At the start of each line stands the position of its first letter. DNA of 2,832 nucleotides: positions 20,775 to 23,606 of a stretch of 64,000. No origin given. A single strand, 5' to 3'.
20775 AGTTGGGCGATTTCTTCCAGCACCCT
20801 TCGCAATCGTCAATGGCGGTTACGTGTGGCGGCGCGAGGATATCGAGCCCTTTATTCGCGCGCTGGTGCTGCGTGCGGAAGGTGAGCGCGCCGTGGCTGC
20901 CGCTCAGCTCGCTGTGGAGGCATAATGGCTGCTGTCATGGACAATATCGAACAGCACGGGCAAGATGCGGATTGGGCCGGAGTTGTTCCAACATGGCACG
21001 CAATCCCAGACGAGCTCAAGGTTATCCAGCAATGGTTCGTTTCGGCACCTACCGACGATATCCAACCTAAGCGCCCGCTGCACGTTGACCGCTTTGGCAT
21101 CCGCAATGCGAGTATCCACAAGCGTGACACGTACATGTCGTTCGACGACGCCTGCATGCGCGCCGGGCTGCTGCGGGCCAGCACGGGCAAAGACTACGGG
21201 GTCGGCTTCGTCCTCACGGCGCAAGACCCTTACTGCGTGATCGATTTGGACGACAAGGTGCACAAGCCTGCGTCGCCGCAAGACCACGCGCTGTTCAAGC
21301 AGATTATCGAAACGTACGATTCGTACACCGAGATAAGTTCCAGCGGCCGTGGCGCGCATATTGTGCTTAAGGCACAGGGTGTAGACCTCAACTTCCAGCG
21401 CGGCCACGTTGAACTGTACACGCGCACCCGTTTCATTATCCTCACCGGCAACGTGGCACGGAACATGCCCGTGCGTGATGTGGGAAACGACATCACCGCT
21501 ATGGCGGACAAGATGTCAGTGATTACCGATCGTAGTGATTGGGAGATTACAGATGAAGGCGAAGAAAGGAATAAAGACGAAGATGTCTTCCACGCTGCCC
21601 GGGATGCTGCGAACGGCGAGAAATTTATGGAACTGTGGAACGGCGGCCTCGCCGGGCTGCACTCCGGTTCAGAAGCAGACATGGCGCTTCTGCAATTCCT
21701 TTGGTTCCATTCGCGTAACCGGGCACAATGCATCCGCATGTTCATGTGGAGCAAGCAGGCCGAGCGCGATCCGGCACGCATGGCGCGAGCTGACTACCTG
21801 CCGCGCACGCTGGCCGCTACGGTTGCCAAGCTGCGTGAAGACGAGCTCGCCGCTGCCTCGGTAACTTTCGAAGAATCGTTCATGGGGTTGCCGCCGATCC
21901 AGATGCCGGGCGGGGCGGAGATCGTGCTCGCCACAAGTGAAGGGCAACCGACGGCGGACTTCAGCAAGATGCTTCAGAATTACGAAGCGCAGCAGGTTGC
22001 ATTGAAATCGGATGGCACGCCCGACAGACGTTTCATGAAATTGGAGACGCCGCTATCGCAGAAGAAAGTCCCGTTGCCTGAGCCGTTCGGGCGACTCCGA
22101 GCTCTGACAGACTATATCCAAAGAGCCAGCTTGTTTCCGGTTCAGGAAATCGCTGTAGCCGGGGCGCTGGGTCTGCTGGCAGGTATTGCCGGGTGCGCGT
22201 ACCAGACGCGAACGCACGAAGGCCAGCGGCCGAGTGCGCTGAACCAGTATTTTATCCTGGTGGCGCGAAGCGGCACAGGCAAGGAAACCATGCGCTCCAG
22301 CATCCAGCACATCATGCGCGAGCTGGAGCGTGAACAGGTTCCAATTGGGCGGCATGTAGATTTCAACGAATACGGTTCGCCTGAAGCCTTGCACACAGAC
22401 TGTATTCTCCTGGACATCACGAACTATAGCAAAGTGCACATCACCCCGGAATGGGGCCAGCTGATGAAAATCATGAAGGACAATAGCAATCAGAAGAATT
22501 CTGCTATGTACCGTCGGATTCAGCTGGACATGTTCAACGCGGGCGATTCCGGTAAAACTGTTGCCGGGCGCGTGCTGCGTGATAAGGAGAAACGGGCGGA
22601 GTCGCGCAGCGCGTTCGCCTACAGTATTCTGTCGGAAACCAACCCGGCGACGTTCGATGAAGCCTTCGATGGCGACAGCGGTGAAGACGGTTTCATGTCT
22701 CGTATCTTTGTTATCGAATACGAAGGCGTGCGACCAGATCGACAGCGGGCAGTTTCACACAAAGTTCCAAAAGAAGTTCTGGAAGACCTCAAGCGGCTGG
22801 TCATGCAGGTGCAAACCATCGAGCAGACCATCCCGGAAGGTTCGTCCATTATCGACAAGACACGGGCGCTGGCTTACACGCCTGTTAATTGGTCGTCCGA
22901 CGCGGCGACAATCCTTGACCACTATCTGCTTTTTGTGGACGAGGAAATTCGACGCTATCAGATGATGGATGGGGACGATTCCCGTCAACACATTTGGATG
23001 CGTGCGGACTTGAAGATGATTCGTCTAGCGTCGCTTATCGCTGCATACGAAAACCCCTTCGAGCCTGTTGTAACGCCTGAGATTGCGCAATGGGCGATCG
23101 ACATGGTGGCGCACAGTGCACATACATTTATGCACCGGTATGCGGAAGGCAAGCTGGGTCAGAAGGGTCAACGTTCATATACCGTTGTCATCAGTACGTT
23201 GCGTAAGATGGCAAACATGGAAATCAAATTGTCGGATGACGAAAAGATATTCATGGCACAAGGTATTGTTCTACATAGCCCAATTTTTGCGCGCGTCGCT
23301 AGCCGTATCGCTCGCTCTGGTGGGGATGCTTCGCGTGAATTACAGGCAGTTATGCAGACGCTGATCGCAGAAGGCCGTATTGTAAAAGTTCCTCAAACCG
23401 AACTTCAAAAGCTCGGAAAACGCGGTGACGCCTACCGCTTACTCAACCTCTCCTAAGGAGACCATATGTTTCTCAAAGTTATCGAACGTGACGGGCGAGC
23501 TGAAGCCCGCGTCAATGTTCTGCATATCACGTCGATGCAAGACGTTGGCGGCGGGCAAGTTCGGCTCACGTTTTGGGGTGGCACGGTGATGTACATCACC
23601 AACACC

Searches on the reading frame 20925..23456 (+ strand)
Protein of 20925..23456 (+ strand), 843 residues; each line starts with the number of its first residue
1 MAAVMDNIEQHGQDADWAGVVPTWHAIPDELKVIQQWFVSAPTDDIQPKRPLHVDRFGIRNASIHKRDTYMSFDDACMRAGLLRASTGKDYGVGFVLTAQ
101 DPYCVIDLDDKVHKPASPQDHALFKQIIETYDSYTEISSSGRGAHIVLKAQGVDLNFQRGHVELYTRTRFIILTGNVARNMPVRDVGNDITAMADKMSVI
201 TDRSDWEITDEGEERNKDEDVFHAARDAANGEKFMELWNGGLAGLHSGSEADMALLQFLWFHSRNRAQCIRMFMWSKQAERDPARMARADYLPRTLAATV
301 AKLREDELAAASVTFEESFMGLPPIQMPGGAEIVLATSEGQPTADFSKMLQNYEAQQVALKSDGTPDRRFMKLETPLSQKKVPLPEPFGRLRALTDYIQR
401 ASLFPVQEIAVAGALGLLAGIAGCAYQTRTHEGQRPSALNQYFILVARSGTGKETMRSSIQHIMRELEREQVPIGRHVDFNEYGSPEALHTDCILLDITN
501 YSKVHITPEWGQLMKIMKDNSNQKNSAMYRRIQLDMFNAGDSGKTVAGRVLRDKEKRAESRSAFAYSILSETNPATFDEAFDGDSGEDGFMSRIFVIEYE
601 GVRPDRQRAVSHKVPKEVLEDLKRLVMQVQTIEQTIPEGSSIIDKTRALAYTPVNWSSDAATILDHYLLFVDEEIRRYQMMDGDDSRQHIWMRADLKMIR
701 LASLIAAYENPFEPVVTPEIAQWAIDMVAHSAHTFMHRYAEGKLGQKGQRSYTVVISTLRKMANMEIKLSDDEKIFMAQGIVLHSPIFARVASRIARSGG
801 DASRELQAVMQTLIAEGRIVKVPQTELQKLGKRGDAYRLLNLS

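Call 45: search_protein_families(library=phrogs, proteins=[window:20925-23456:+], max_evalue=0.00001)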
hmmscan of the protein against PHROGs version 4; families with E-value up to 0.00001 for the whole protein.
window:20925-23456:+ (843 aa): 8 families
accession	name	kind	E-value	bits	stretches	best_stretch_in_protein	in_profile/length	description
phrog_3022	-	DNA, RNA and nucleotide metabolism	3e-136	456.9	1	24-827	6-775/788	DNA primase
phrog_1829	-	DNA, RNA and nucleotide metabolism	4.2e-34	118.8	1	26-300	5-290/772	DNA primase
phrog_13901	-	DNA, RNA and nucleotide metabolism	1.4e-33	117.5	1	25-305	9-297/341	DNA primase/helicase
phrog_10514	-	DNA, RNA and nucleotide metabolism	1.9e-13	50.6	1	369-833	324-743/750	DNA primase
phrog_8643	-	DNA, RNA and nucleotide metabolism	2.9e-12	47.8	1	26-183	36-176/179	DNA polymerase/primase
phrog_2373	-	DNA, RNA and nucleotide metabolism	1.3e-07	31.7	0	565-764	271-456/515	DNA helicase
phrog_15962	-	DNA, RNA and nucleotide metabolism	1.5e-06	27.7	1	21-180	25-190/835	DNA primase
phrog_35045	-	DNA, RNA and nucleotide metabolism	9.9e-06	25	0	69-175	55-157/826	DNA primase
